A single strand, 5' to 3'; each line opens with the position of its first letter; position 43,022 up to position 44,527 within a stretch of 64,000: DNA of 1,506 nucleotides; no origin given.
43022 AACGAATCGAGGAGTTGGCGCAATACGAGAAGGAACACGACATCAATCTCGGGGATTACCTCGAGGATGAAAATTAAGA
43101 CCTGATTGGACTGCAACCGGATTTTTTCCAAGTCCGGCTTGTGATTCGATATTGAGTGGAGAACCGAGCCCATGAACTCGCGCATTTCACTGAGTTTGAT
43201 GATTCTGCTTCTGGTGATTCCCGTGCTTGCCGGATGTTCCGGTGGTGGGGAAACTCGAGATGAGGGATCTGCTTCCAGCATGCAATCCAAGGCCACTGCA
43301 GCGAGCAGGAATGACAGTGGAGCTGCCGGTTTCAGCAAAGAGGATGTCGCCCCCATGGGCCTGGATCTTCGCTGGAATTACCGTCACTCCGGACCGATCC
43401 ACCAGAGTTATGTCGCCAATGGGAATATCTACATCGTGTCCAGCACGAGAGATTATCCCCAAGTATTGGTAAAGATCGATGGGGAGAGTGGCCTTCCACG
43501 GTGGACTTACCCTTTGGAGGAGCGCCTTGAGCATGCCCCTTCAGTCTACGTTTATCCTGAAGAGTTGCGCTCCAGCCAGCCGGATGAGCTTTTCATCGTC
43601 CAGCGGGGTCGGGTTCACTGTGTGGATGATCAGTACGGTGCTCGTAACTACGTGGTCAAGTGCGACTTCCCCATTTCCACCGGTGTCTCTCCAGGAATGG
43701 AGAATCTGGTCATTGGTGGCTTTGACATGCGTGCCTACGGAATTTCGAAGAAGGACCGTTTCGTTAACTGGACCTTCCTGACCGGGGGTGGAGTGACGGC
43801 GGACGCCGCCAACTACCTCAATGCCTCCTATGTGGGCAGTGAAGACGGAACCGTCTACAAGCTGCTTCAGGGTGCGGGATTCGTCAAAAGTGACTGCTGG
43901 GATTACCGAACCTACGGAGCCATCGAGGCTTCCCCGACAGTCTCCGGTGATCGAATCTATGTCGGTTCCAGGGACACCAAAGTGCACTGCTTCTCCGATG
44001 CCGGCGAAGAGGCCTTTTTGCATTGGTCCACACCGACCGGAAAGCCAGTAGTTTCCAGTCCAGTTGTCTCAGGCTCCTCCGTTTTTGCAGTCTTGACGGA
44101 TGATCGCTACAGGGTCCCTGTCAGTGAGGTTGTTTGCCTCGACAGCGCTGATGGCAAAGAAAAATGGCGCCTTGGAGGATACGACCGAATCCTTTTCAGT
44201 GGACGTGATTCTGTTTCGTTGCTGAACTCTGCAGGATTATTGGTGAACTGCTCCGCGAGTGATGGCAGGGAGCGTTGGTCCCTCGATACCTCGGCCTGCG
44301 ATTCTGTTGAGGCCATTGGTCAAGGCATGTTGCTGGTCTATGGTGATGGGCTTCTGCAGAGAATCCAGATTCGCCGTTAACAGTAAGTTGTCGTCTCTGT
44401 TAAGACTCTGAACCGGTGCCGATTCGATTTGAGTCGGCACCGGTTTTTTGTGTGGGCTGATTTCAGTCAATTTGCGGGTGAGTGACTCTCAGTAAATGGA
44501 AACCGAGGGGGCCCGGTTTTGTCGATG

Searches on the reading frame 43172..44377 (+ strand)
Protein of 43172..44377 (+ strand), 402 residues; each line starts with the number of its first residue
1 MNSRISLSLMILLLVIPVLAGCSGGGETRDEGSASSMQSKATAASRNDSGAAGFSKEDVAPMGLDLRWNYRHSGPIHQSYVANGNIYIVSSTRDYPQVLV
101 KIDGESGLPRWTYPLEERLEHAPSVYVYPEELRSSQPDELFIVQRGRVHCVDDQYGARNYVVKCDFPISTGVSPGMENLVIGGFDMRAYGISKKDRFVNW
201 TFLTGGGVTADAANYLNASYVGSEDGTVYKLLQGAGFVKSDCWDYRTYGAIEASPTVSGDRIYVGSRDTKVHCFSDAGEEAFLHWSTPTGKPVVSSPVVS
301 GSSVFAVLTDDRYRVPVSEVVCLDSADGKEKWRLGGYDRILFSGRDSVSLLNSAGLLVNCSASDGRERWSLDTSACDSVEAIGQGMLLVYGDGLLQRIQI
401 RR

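Call 26: search_protein_families(library=pfam, proteins=[window:43172-44377:+], max_evalue=1)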
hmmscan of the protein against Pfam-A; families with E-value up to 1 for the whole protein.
window:43172-44377:+ (402 aa): 3 families
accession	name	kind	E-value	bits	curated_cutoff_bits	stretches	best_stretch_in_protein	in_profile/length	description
PF13570.13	Beta-prop_ACSF4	-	5.3e-18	65.9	133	1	147-371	30-251/329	Beta-alanine-activating enzyme, beta-propeller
PF13360.13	PQQ_2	-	1.8e-17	64.3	27.6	2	250-375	24-148/233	Outer membrane protein assembly factor BamB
PF24381.1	DUF7537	-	0.0049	16.9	31.7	1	10-52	4-46/258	Family of unknown function (DUF7537)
